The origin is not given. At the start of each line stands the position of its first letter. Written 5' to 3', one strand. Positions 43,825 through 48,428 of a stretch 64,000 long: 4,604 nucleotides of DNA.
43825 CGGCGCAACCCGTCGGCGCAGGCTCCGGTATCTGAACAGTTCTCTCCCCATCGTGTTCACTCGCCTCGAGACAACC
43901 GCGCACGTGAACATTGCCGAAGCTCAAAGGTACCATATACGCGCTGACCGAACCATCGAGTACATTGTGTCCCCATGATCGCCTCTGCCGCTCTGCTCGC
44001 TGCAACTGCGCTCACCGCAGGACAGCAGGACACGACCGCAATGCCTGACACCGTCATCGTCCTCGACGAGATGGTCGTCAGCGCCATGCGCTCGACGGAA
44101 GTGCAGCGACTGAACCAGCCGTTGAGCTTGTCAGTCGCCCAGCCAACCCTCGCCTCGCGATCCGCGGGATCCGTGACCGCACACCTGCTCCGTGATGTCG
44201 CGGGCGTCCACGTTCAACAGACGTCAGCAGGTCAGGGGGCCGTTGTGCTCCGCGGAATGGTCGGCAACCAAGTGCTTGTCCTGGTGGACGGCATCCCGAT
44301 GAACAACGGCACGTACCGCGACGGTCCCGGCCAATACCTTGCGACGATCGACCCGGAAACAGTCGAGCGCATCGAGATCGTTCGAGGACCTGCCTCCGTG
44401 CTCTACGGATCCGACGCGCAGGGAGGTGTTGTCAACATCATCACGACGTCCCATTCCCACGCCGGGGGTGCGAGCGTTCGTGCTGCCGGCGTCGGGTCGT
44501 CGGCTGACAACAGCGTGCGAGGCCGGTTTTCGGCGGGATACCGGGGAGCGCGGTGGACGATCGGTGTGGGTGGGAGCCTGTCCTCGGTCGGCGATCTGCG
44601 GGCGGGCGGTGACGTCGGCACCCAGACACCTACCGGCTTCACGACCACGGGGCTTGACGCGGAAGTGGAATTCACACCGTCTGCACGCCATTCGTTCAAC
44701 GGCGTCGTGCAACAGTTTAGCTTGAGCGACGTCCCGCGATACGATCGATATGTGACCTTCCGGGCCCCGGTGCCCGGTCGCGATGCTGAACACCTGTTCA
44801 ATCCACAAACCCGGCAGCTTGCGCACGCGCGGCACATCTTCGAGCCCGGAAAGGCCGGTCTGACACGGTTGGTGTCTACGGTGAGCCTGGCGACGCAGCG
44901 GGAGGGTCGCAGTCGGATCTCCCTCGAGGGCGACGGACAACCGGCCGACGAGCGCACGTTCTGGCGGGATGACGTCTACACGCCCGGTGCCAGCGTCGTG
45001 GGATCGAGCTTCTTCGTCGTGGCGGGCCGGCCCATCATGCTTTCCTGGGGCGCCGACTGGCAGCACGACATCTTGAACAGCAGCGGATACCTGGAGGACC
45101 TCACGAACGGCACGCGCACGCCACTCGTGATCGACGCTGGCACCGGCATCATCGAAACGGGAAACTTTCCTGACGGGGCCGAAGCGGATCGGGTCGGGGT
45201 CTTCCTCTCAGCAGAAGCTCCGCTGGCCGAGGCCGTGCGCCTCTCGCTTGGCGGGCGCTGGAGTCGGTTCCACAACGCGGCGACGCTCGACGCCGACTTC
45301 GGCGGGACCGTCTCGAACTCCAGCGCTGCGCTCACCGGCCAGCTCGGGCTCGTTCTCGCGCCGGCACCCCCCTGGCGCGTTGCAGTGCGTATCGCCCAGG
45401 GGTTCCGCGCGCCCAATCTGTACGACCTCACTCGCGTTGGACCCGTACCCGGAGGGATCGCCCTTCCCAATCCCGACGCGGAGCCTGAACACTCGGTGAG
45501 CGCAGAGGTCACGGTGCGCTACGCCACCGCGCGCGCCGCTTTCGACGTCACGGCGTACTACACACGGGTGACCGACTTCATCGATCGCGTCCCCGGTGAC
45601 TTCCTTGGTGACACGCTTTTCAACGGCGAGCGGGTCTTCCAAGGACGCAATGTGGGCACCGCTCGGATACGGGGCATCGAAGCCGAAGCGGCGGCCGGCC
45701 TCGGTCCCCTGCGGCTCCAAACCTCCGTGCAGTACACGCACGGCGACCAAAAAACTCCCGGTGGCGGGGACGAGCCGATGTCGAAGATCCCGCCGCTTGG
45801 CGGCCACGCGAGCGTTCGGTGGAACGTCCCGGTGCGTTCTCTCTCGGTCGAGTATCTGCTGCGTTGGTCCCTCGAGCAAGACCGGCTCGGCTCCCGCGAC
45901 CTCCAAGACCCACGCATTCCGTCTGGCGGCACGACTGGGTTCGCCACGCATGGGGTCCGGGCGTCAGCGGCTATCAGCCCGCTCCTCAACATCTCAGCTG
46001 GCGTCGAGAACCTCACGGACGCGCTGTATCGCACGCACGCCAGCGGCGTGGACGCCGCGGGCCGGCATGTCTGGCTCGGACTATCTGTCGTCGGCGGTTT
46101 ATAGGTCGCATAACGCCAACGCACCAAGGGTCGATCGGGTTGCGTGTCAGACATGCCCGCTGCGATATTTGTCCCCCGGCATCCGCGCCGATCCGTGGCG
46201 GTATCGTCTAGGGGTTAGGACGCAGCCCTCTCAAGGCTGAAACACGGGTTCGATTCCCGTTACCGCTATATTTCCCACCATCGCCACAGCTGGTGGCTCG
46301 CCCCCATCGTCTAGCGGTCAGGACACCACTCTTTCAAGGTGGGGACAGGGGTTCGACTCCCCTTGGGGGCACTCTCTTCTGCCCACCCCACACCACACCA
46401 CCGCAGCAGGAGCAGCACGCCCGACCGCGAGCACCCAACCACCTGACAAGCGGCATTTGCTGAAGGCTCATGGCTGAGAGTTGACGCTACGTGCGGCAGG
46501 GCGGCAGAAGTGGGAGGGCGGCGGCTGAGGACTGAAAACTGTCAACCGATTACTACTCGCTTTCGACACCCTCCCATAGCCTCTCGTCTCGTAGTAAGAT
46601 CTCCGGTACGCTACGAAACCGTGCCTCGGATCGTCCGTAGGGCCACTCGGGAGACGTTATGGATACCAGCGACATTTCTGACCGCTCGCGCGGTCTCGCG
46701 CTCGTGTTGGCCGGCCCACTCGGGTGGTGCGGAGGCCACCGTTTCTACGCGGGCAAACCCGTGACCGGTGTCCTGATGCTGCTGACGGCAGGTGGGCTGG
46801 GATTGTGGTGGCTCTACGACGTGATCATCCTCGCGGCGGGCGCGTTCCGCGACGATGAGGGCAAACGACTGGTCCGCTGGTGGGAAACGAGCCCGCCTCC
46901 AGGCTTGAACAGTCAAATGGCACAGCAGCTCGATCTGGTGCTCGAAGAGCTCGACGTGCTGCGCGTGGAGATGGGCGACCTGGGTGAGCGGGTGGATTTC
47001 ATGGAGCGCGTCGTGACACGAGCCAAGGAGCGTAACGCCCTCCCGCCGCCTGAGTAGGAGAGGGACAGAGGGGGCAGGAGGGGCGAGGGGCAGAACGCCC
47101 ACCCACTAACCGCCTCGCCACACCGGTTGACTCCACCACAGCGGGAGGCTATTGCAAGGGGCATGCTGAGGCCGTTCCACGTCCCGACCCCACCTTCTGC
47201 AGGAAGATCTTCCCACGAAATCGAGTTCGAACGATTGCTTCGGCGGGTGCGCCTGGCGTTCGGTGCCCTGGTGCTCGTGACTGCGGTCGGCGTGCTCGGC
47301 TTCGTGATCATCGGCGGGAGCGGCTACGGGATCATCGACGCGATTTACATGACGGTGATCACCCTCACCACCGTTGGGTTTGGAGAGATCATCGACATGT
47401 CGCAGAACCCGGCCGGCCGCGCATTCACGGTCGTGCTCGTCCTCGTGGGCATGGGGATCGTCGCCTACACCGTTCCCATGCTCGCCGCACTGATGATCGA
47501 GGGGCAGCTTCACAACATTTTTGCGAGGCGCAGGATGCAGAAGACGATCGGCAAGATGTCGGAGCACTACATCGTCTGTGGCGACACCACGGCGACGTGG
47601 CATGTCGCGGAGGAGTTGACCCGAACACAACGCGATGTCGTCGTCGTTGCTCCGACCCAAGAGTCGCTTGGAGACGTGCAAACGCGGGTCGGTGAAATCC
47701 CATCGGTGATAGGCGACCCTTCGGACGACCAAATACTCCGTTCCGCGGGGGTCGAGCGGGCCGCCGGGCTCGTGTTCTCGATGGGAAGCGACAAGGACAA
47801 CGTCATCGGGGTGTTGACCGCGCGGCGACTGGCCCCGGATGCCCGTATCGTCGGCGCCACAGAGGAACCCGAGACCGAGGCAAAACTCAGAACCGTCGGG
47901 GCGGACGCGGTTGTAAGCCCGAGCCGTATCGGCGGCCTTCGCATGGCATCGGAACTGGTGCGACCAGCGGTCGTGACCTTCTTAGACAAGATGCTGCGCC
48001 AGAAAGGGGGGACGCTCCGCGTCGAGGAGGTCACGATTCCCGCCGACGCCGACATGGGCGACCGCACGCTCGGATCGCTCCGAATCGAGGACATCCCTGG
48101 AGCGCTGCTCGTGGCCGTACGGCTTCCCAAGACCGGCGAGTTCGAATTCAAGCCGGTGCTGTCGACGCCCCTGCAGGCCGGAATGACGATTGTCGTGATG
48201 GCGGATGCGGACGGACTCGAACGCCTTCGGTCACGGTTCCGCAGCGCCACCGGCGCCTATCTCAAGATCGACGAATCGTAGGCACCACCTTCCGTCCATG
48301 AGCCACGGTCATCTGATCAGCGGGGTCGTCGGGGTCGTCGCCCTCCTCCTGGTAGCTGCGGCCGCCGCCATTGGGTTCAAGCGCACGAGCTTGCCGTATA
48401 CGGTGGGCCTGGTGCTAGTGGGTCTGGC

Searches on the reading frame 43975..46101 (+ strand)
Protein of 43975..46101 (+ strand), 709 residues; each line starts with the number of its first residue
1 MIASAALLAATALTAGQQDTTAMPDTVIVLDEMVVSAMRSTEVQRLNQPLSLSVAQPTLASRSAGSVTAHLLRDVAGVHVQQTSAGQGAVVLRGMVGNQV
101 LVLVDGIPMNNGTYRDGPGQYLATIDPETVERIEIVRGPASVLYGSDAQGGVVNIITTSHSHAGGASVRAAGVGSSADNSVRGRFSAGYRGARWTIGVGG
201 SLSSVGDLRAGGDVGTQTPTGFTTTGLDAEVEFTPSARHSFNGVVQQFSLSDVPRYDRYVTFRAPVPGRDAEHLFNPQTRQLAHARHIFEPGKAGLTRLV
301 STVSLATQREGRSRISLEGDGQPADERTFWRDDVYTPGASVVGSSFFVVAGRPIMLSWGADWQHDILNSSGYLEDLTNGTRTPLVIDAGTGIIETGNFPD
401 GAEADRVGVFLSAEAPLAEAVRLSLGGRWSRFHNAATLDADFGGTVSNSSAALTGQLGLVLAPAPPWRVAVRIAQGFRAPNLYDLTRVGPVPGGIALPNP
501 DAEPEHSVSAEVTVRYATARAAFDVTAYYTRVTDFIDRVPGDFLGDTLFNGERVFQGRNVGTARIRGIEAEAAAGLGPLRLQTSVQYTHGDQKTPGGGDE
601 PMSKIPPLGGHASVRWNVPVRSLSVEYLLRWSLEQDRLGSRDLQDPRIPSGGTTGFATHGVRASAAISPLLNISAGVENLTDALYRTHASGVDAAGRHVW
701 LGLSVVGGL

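Call 40: search_protein_families(library=pfam, proteins=[window:43975-46101:+], max_evalue=0.0001)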
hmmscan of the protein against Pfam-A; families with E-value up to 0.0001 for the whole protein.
window:43975-46101:+ (709 aa): 2 families
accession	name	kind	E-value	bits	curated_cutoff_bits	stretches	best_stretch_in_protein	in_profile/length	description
PF00593.30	TonB_dep_Rec_b-barrel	-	6.8e-41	142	27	1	187-680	17-436/436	TonB dependent receptor-like, beta-barrel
PF07715.20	Plug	-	2e-22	80.1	23.9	1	49-152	6-107/107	TonB-dependent Receptor Plug Domain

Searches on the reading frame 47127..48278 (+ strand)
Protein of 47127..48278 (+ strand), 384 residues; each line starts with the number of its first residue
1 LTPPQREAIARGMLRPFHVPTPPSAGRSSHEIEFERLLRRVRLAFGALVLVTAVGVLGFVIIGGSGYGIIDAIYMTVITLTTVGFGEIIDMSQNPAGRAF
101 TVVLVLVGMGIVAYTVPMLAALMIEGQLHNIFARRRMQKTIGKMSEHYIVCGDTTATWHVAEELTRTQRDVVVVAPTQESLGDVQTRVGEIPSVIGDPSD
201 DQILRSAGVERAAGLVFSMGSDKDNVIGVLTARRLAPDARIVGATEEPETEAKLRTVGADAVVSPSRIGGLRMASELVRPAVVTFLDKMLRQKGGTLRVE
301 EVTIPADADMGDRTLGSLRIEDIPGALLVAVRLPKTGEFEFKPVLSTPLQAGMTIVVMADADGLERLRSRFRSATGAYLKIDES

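Call 40: search_protein_families(library=pfam, proteins=[window:47127-48278:+], max_evalue=0.0001)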
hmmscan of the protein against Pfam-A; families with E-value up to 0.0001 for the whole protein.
window:47127-48278:+ (384 aa): 3 families
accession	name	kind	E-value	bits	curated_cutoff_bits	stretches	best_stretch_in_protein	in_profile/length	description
PF02254.24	TrkA_N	-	1.4e-22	80.6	23.8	1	148-265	1-116/116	TrkA-N domain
PF07885.22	Ion_trans_2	-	4.1e-11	43.1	22.5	1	48-123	3-77/79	Ion channel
PF02080.26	TrkA_C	-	7.5e-10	39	27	1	299-371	1-70/71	TrkA-C domain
